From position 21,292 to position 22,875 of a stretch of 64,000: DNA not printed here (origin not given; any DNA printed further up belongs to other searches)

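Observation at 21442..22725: Flavin amine oxidase that appears circularly permuted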

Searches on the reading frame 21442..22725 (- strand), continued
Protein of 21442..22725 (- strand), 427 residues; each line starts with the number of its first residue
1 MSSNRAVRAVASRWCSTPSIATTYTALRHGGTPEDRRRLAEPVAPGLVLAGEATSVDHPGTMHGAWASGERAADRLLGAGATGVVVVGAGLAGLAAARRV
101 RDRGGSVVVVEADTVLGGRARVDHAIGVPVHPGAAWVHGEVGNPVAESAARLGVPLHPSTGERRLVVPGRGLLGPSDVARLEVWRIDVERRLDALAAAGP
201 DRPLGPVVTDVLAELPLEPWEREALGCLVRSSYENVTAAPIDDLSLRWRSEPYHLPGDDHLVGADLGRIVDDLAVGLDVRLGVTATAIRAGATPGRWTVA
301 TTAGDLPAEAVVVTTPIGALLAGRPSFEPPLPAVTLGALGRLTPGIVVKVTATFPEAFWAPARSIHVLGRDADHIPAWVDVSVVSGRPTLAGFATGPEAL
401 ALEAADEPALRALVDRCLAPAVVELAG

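Call 6: find_homologous_proteins(query=window:21442-22725:-, max_evalue=1e-10)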
Query window:21442-22725:- (427 aa): 193 proteins with E <= 1e-10 among 8000 candidates; the best 120 are listed.
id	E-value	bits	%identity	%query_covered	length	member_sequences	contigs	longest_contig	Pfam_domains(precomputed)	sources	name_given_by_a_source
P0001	1.2e-270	916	100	100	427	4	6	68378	PF01593.31,PF13450.13,PF00890.31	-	-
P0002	8.3e-176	604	70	99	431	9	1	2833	PF01593.31,PF13450.13,PF00890.31,PF07992.21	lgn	-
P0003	1.5e-172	593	70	98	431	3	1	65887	PF01593.31,PF13450.13,PF00890.31,PF07992.21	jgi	-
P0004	6.1e-112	393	51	98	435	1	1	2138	PF01266.31,PF01593.31,PF13450.13,PF00890.31,PF07992.21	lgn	-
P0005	7.9e-105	370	51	97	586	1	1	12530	PF01266.31,PF01593.31,PF13450.13,PF13508.14,PF07992.21,PF00583.32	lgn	-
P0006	5.8e-104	367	51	96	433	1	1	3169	PF01593.31,PF13450.13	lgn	-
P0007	8.4e-101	356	47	96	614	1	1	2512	PF01266.31,PF01593.31,PF13450.13,PF13508.14,PF07992.21,PF00583.32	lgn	-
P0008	2.4e-99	352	50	94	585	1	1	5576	PF01266.31,PF01593.31,PF13450.13,PF00890.31,PF13508.14,PF07992.21,PF00583.32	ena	-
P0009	2.9e-99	351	52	96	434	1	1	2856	PF01593.31,PF13450.13,PF07992.21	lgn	-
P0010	4.8e-99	351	49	96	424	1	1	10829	PF01593.31,PF13450.13,PF00890.31,PF07992.21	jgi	-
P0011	5.9e-98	347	48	99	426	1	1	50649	PF01266.31,PF01593.31,PF13450.13,PF07992.21,PF00070.34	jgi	jgi:polyamine oxidase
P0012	4.9e-97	344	48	97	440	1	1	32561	PF01593.31,PF13450.13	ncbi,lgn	-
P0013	4.2e-96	341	49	97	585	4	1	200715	PF01593.31,PF13450.13,PF00890.31,PF13508.14,PF07992.21,PF00583.32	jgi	-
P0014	5.1e-96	341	48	97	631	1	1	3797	PF01266.31,PF01593.31,PF13450.13,PF13508.14,PF07992.21,PF00583.32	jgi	jgi:GNAT superfamily N-acetyltransferase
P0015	1.3e-95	339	48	98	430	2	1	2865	PF01593.31,PF13450.13,PF07992.21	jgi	-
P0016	1.4e-94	336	48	98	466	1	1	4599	PF01266.31,PF01593.31,PF13450.13,PF00890.31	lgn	-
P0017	3.1e-94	335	50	95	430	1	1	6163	PF01266.31,PF01593.31,PF13450.13,PF07992.21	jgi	jgi:monoamine oxidase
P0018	5.7e-94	334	48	98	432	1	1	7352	PF01266.31,PF01593.31,PF13450.13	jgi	jgi:monoamine oxidase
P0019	1.6e-92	329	47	98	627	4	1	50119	PF13673.14,PF01593.31,PF13450.13,PF13508.14,PF07992.21,PF00583.32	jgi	-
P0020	1.7e-92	329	49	96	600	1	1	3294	PF01593.31,PF13450.13,PF13508.14,PF00583.32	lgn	-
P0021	2.5e-92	328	47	94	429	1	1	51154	PF01266.31,PF01593.31,PF13450.13,PF00890.31,PF07992.21,PF12831.14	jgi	jgi:monoamine oxidase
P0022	1.0e-91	326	50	97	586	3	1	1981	PF01593.31,PF13450.13,PF13508.14,PF07992.21,PF00070.34,PF00583.32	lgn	-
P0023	2.0e-90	322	45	98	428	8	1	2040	PF01266.31,PF01593.31,PF13450.13,PF07992.21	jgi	jgi:polyamine oxidase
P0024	2.1e-90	322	47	97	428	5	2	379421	PF01266.31,PF01593.31,PF13450.13,PF07992.21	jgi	jgi:polyamine oxidase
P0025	1.7e-89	319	48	96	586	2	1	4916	PF01593.31,PF13450.13,PF13508.14,PF00583.32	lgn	-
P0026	8.9e-89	317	46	98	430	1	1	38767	PF01266.31,PF01593.31,PF13450.13,PF00890.31,PF07992.21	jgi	jgi:polyamine oxidase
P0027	1.3e-88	316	47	98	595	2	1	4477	PF01266.31,PF01593.31,PF13450.13,PF13508.14,PF07992.21,PF00070.34,PF13738.13,PF00583.32,PF01494.26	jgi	jgi:polyamine oxidase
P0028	1.7e-88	316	47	95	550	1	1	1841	PF01593.31,PF13450.13,PF13508.14,PF07992.21,PF00583.32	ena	-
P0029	3.0e-88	315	48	97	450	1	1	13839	PF01593.31,PF13450.13,PF00890.31,PF07992.21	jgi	jgi:hypothetical protein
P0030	8.3e-88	314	45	96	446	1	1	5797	PF01266.31,PF01593.31,PF13450.13,PF07992.21,PF00070.34,PF01494.26,PF12831.14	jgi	jgi:monoamine oxidase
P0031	9.2e-88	313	47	93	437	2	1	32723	PF01593.31,PF13450.13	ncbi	-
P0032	3.0e-87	312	44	100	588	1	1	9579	PF01266.31,PF01593.31,PF13450.13,PF00890.31,PF13508.14,PF07992.21,PF03486.21,PF00583.32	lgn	-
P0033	6.1e-87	311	47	97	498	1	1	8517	PF01266.31,PF01593.31,PF13450.13,PF00890.31,PF07992.21,PF01494.26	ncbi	ncbi:MAG TPA: FAD-dependent oxidoreductase [Acidimicrobiales bacterium]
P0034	9.9e-85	303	47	97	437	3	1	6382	PF01593.31,PF13450.13,PF07992.21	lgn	-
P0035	2.3e-84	302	43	97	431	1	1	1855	PF01266.31,PF01593.31,PF13450.13,PF07992.21,PF13738.13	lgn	-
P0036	5.1e-84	301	46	94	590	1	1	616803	PF13673.14,PF01266.31,PF01593.31,PF13450.13,PF00890.31,PF13508.14,PF07992.21,PF00583.32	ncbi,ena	-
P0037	3.9e-83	298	47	98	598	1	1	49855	PF01266.31,PF01593.31,PF13450.13,PF00890.31,PF13508.14,PF07992.21,PF00583.32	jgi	jgi:polyamine oxidase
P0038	8.8e-83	297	44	97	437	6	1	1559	PF01593.31,PF13450.13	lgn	-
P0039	2.1e-82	296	46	96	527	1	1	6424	PF01266.31,PF01593.31,PF13450.13,PF00890.31,PF01494.26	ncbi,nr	ncbi:MAG: NAD(P)-binding protein [Acidimicrobiia bacterium]|nr:NAD(P)-binding protein [Acidimicrobii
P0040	1.4e-81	293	44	97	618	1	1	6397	PF01266.31,PF01593.31,PF13450.13,PF00890.31,PF13508.14,PF07992.21,PF00583.32,PF01494.26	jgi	jgi:monoamine oxidase/GNAT superfamily N-acetyltransferase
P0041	3.8e-81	292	43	97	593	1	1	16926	PF01266.31,PF01593.31,PF13450.13,PF00890.31,PF13508.14,PF07992.21,PF00583.32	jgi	jgi:monoamine oxidase/GNAT superfamily N-acetyltransferase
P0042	6.1e-81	291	47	97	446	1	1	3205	PF01266.31,PF01593.31,PF13450.13,PF00890.31,PF07992.21,PF03486.21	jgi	jgi:polyamine oxidase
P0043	9.3e-81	290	44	98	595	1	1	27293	PF01266.31,PF01593.31,PF13450.13,PF00890.31,PF07992.21,PF03486.21,PF00583.32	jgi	jgi:polyamine oxidase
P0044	3.6e-80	288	44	96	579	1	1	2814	PF01593.31,PF13450.13,PF13508.14,PF07992.21,PF00583.32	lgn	-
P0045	4.1e-79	285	43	94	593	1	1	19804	PF13673.14,PF01266.31,PF01593.31,PF13450.13,PF00890.31,PF13508.14,PF07992.21,PF00583.32,PF12831.14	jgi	jgi:monoamine oxidase/GNAT superfamily N-acetyltransferase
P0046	4.3e-79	285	44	99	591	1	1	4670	PF01266.31,PF01593.31,PF13450.13,PF07992.21,PF00583.32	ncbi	-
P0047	1.6e-78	283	41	97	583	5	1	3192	PF01593.31,PF13450.13,PF00890.31,PF13508.14,PF07992.21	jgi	jgi:polyamine oxidase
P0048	8.7e-78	281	41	97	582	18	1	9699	PF01593.31,PF13450.13,PF00890.31,PF13508.14,PF07992.21,PF00583.32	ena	-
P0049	1.6e-77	280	45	98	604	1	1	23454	PF01593.31,PF13450.13,PF00890.31,PF13508.14,PF07992.21,PF00070.34,PF00583.32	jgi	jgi:polyamine oxidase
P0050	3.5e-77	279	44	97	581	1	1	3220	PF01266.31,PF01593.31,PF13450.13,PF00890.31,PF13508.14,PF07992.21,PF00583.32,PF12831.14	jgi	jgi:monoamine oxidase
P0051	3.6e-77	279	43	98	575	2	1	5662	PF01266.31,PF01593.31,PF13450.13,PF00890.31,PF13508.14,PF00583.32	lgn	-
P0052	6.0e-77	278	45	98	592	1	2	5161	PF01593.31,PF13450.13,PF13508.14,PF00583.32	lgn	-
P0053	2.0e-76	276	43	97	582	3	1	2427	PF01266.31,PF01593.31,PF13450.13,PF00890.31,PF07992.21,PF03486.21,PF00583.32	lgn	-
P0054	3.6e-76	275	44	94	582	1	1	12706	PF13673.14,PF01266.31,PF01593.31,PF13450.13,PF13508.14,PF07992.21,PF00583.32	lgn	-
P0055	5.7e-76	275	44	97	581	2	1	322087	PF01266.31,PF01593.31,PF13450.13,PF00890.31,PF13508.14,PF07992.21,PF00583.32,PF12831.14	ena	-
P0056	7.1e-76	274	42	97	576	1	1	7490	PF01593.31,PF13450.13,PF00583.32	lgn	-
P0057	1.4e-75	273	41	97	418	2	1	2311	PF01266.31,PF01593.31,PF13450.13,PF00890.31,PF01494.26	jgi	-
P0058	5.0e-75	271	44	97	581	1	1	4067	PF01266.31,PF01593.31,PF13450.13,PF00890.31,PF13508.14,PF00583.32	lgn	-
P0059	1.6e-74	270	44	87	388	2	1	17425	PF01593.31,PF13450.13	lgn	-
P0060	4.0e-74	268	43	97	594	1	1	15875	PF01593.31,PF13450.13,PF13508.14,PF00583.32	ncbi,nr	ncbi:MAG: FAD-binding protein [Mycobacterium sp.]|nr:FAD-binding protein [Mycobacterium sp.]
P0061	4.6e-74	268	43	97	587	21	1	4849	PF01266.31,PF01593.31,PF13450.13,PF00890.31,PF13508.14,PF07992.21,PF00583.32,PF12831.14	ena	-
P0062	6.0e-74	268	44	97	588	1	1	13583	PF01266.31,PF01593.31,PF13450.13,PF00890.31,PF07992.21,PF00583.32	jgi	jgi:monoamine oxidase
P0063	6.2e-74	268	43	97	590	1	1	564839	PF01946.24,PF01266.31,PF01593.31,PF13450.13,PF00890.31,PF07992.21,PF00583.32,PF01494.26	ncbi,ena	-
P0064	6.5e-74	268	44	97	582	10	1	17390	PF01266.31,PF01593.31,PF13450.13,PF00890.31,PF07992.21,PF12831.14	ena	-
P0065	6.7e-74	268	44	98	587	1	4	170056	PF01593.31,PF13450.13,PF00890.31,PF13508.14,PF07992.21,PF13527.14,PF00583.32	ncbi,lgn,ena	-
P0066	8.1e-74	267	43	94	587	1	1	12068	PF01266.31,PF01593.31,PF13450.13,PF13508.14,PF00583.32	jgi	jgi:monoamine oxidase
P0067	1.9e-73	266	41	98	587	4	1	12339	PF01266.31,PF01593.31,PF13450.13,PF00890.31,PF13508.14,PF00583.32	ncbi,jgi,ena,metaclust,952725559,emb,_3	metaclust:\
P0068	2.6e-73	266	43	97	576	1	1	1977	PF01266.31,PF01593.31,PF13450.13,PF00890.31,PF13508.14,PF00583.32,PF12831.14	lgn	-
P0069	3.7e-73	265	44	98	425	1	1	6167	PF01593.31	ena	-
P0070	2.4e-72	263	41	96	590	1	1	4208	PF01593.31,PF13450.13,PF00890.31,PF13508.14,PF00583.32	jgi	-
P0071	2.7e-72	262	44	97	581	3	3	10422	PF01946.24,PF01266.31,PF01593.31,PF13450.13,PF00890.31,PF13508.14,PF07992.21,PF00583.32,PF12831.14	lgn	-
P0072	2.8e-72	262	43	96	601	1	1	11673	PF01266.31,PF01593.31,PF13450.13,PF00890.31,PF07992.21,PF12831.14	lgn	-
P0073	1.9e-71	260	43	97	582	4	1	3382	PF01266.31,PF01593.31,PF13450.13,PF00890.31,PF13508.14,PF07992.21,PF00583.32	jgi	jgi:GNAT superfamily N-acetyltransferase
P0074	5.0e-71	258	41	97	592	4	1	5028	PF01593.31,PF13450.13,PF00890.31,PF00583.32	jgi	jgi:monoamine oxidase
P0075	8.9e-71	257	42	97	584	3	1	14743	PF01266.31,PF01593.31,PF13450.13,PF00583.32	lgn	-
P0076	1.1e-70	257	42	97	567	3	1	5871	PF01593.31,PF13450.13,PF00890.31,PF13508.14,PF00583.32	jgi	-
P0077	2.4e-70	256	42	97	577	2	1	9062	PF01946.24,PF01593.31,PF13450.13,PF00890.31,PF13508.14,PF07992.21,PF00583.32,PF12831.14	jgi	jgi:monoamine oxidase/GNAT superfamily N-acetyltransferase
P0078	2.4e-70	256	41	98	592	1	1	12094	PF01266.31,PF01593.31,PF13450.13,PF13508.14,PF00583.32,PF12831.14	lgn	-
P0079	5.4e-70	255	42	97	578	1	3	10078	PF01266.31,PF01593.31,PF13450.13,PF00890.31,PF13508.14,PF00583.32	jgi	jgi:monoamine oxidase/GNAT superfamily N-acetyltransferase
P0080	6.2e-70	255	42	97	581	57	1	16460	PF01266.31,PF01593.31,PF13450.13,PF13508.14,PF00583.32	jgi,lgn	jgi:predicted NAD/FAD-dependent oxidoreductase/GNAT superfamily N-acetyltransferase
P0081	6.2e-70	255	42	96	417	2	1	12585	PF01266.31,PF01593.31,PF13450.13,PF00890.31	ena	-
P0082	1.2e-69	254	44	98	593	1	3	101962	PF01593.31,PF13450.13,PF00890.31,PF13508.14,PF07992.21,PF00583.32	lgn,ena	-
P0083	2.4e-69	253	40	97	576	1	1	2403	PF01266.31,PF01593.31,PF13450.13,PF00890.31,PF00583.32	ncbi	-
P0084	2.6e-69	253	42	97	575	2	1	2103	PF01266.31,PF01593.31,PF13450.13,PF00890.31,PF13508.14,PF07992.21,PF00583.32,PF12831.14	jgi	jgi:predicted NAD/FAD-dependent oxidoreductase/GNAT superfamily N-acetyltransferase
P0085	9.2e-69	251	41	96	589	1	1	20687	PF01946.24,PF01593.31,PF13450.13,PF13508.14,PF07992.21,PF00583.32,PF01494.26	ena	-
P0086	1.1e-68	251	41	97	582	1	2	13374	PF01266.31,PF01593.31,PF13450.13,PF00890.31,PF13508.14,PF07992.21,PF00070.34,PF00583.32,PF01494.26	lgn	-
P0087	1.3e-68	250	42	97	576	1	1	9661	PF01266.31,PF01593.31,PF13450.13,PF00890.31,PF13508.14,PF07992.21,PF00583.32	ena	-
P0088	1.8e-68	250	44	96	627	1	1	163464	PF01593.31,PF13450.13,PF00890.31,PF13508.14,PF07992.21,PF00583.32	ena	-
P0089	3.8e-68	249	43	96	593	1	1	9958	PF01946.24,PF01266.31,PF01593.31,PF13450.13,PF00890.31,PF07992.21,PF00583.32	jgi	jgi:monoamine oxidase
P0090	3.9e-68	249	42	97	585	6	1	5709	PF01266.31,PF01593.31,PF13450.13,PF00890.31,PF13508.14,PF07992.21,PF00583.32,PF12831.14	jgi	-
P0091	1.4e-67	247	44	85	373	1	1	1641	PF01593.31,PF13450.13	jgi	jgi:polyamine oxidase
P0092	2.7e-67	246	42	99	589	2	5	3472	PF01593.31,PF13450.13,PF00890.31,PF13508.14,PF00583.32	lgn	-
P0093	5.9e-66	242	41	97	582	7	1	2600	PF01593.31,PF13450.13,PF00583.32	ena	-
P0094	7.7e-66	241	41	96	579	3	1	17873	PF01266.31,PF01593.31,PF13450.13,PF00890.31,PF13508.14,PF00583.32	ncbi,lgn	-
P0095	7.8e-66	241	42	96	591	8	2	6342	PF01266.31,PF01593.31,PF13450.13,PF00890.31,PF00583.32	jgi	-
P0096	1.2e-65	241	40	97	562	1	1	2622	PF01593.31,PF13450.13,PF00890.31,PF07992.21,PF03486.21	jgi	jgi:predicted NAD/FAD-dependent oxidoreductase/GNAT superfamily N-acetyltransferase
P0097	1.5e-65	240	42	95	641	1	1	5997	PF01266.31,PF01593.31,PF13450.13,PF13508.14,PF00583.32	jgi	-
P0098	4.6e-65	239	40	97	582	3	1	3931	PF01266.31,PF01593.31,PF13450.13,PF00890.31,PF13508.14,PF07992.21,PF00583.32,PF12831.14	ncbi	ncbi:MAG: GNAT family N-acetyltransferase [Ilumatobacteraceae bacterium]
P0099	9.3e-65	238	41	97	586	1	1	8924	PF01266.31,PF01593.31,PF13450.13,PF00890.31,PF13508.14,PF00583.32,PF12831.14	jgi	jgi:GNAT superfamily N-acetyltransferase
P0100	2.2e-64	236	41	97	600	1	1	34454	PF13673.14,PF01593.31,PF13450.13,PF00890.31,PF13508.14,PF07992.21,PF00070.34,PF14542.13,PF13527.14,PF00583.32,PF12831.14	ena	-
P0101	2.6e-64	236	39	97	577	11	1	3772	PF01946.24,PF01593.31,PF13450.13,PF00890.31,PF07992.21,PF03486.21,PF12831.14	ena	-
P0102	3.9e-64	236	39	96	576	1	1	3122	PF01266.31,PF01593.31,PF13450.13,PF00890.31,PF13508.14,PF00583.32,PF12831.14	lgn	-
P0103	1.9e-63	233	40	97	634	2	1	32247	PF01266.31,PF01593.31,PF13450.13,PF13508.14,PF07992.21,PF00583.32,PF12831.14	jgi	jgi:monoamine oxidase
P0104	4.6e-63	232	45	80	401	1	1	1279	PF01266.31,PF01593.31,PF13450.13,PF00890.31,PF07992.21,PF03486.21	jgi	jgi:monoamine oxidase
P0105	6.1e-63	232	39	96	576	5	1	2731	PF01266.31,PF01593.31,PF13450.13,PF00890.31,PF07992.21,PF03486.21,PF12831.14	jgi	jgi:polyamine oxidase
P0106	2.7e-62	229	40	88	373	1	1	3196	PF01266.31,PF01593.31,PF13450.13,PF00890.31,PF01494.26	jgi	-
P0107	2.4e-61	226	40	96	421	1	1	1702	PF01266.31,PF01593.31,PF13450.13,PF07992.21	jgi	jgi:predicted NAD/FAD-dependent oxidoreductase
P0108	2.1e-60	223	39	96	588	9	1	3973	PF13673.14,PF01593.31,PF13450.13,PF13508.14,PF00583.32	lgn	-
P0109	1.0e-58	218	42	85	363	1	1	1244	PF01266.31,PF01593.31,PF13450.13,PF00890.31,PF07992.21,PF13454.13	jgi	jgi:polyamine oxidase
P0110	5.8e-58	215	36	94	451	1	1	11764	PF01593.31,PF13450.13,PF07992.21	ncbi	-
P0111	2.5e-57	213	38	96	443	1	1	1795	PF01266.31,PF01593.31,PF13450.13,PF00890.31,PF07992.21,PF00070.34,PF01134.29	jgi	jgi:monoamine oxidase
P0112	4.7e-57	212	38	95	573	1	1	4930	PF13673.14,PF01593.31,PF13450.13,PF13508.14,PF00583.32,PF12831.14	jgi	jgi:polyamine oxidase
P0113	1.1e-56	211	40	94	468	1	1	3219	PF01266.31,PF01593.31,PF13450.13,PF00890.31,PF07992.21,PF13454.13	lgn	-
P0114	2.4e-56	210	41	93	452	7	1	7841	PF01593.31,PF13450.13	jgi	jgi:monoamine oxidase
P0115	1.6e-54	204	39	88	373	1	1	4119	PF01266.31,PF01593.31,PF13450.13,PF00890.31,PF07992.21,PF12831.14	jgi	jgi:monoamine oxidase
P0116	4.5e-54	202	40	93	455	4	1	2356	PF01946.24,PF01266.31,PF01593.31,PF13450.13,PF00890.31,PF07992.21,PF03486.21,PF01494.26,PF12831.14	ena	-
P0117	5.2e-54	202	37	91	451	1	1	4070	PF01946.24,PF01266.31,PF01593.31,PF13450.13,PF07992.21,PF00070.34,PF13738.13,PF01262.28,PF12831.14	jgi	jgi:monoamine oxidase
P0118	2.5e-52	197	38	93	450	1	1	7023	PF01266.31,PF01593.31,PF13450.13,PF07992.21,PF00070.34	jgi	jgi:monoamine oxidase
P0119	7.2e-52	195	37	92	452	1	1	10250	PF01593.31,PF13450.13,PF00070.34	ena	-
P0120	1.7e-51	194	38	97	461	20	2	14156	PF01266.31,PF01593.31,PF13450.13,PF07992.21,PF01494.26,PF12831.14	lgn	-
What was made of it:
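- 193 relatives align collinearly with the query over 80-100% of its length, most over 93-100% (call 6). The exact protein was seen on 6 contigs (call 6).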

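Call 13: find_encoding_contigs(protein=P0003, flank=8000, max_places=3)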
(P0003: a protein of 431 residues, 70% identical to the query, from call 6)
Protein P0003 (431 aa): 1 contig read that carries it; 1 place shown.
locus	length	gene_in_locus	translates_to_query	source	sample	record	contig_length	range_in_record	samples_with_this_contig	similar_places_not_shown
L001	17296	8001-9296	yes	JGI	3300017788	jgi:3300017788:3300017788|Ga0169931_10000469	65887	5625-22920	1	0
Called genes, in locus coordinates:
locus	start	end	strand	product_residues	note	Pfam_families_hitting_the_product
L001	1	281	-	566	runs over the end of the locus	PF00890:FAD_binding_2 (faint), PF01266:DAO (weak), PF01494:FAD_binding_3, PF07992:Pyr_redox_2 (faint), PF12831:FAD_oxidored (weak), PF13450:NAD_binding_8 (weak), PF21274:Rng_hyd_C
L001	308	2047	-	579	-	PF01979:Amidohydro_1 (faint), PF07969:Amidohydro_3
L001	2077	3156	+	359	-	PF04909:Amidohydro_2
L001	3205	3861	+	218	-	PF00881:Nitroreductase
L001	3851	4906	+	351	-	PF00174:Oxidored_molyb, PF00805:Pentapeptide, PF13576:Pentapeptide_3 (weak), PF00805:Pentapeptide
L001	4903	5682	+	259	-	PF00756:Esterase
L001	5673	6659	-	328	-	PF00296:Bac_luciferase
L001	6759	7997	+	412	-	PF02771:Acyl-CoA_dh_N, PF02770:Acyl-CoA_dh_M, PF00441:Acyl-CoA_dh_1 (weak)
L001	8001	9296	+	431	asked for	PF01593:Amino_oxidase, PF07992:Pyr_redox_2 (faint), PF00890:FAD_binding_2 (weak), PF01593:Amino_oxidase, PF13450:NAD_binding_8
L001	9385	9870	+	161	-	PF10604:Polyketide_cyc2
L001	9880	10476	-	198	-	PF01227:GTP_cyclohydroI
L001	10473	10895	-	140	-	PF01242:PTPS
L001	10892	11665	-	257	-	PF00106:adh_short, PF01370:Epimerase (weak), PF08659:KR, PF13561:adh_short_C2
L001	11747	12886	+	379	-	PF02515:CoA_transf_3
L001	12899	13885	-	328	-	PF08240:ADH_N, PF00107:ADH_zinc_N, PF13602:ADH_zinc_N_2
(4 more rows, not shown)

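Call 14: find_encoding_contigs(protein=P0036, flank=6000, max_places=2)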
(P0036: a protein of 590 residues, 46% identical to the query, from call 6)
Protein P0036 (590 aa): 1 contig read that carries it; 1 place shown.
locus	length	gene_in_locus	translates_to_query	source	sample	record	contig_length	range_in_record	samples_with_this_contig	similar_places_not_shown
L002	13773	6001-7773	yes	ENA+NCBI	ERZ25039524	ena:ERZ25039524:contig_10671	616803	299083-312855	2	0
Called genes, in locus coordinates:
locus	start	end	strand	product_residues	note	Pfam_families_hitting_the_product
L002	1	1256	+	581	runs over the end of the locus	PF00501:AMP-binding, PF13193:AMP-binding_C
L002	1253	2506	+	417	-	PF13469:Sulfotransfer_3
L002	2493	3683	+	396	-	-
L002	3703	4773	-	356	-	PF13641:Glyco_tranf_2_3 (weak), PF00535:Glycos_transf_2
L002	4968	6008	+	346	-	PF02678:Pirin, PF05726:Pirin_C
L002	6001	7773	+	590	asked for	PF00583:Acetyltransf_1, PF13508:Acetyltransf_7, PF13673:Acetyltransf_10 (faint), PF01593:Amino_oxidase, PF07992:Pyr_redox_2 (faint), PF01266:DAO, PF01593:Amino_oxidase, PF13450:NAD_binding_8, +1 more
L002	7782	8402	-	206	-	PF00702:Hydrolase, PF12710:HAD, PF13419:HAD_2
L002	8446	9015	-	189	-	PF00300:His_Phos_1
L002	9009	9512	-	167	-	-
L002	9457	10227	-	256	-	PF24481:CT398_CC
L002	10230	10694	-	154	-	-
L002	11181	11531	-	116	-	-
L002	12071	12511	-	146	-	PF00912:Transgly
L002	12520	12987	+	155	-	PF00296:Bac_luciferase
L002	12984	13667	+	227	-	-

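Call 15: find_encoding_contigs(protein=P0024, flank=6000, max_places=2)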
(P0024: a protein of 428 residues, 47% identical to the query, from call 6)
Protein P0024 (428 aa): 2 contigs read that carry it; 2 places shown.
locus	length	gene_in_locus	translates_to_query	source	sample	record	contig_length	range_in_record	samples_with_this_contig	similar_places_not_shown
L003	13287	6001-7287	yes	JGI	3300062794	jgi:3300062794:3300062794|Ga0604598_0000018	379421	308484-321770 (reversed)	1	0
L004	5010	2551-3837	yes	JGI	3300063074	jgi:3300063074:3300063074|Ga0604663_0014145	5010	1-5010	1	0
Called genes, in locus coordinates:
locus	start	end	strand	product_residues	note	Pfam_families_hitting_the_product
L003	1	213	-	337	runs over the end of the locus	PF08240:ADH_N, PF00107:ADH_zinc_N, PF13602:ADH_zinc_N_2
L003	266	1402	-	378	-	-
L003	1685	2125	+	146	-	PF13581:HATPase_c_2 (weak)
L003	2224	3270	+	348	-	PF00296:Bac_luciferase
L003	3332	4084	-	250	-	PF00106:adh_short, PF08659:KR, PF01370:Epimerase (faint), PF13561:adh_short_C2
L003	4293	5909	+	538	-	PF00989:PAS (faint), PF13426:PAS_9 (faint), PF08447:PAS_3 (weak), PF08448:PAS_4, PF00990:GGDEF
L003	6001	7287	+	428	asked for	PF01593:Amino_oxidase, PF01266:DAO (weak), PF01593:Amino_oxidase, PF07992:Pyr_redox_2 (faint), PF13450:NAD_binding_8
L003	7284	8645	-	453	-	PF00355:Rieske, PF00848:Ring_hydroxyl_A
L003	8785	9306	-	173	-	-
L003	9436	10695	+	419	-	PF04909:Amidohydro_2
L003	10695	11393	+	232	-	PF00596:Aldolase_II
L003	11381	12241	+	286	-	PF15617:C-C_Bond_Lyase, PF03328:HpcH_HpaI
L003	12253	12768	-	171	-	-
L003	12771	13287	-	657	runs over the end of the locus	PF16177:ACAS_N, PF00501:AMP-binding, PF13193:AMP-binding_C (faint)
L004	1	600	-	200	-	?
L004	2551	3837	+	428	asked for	PF01593:Amino_oxidase, PF01266:DAO (weak), PF01593:Amino_oxidase, PF07992:Pyr_redox_2 (faint), PF13450:NAD_binding_8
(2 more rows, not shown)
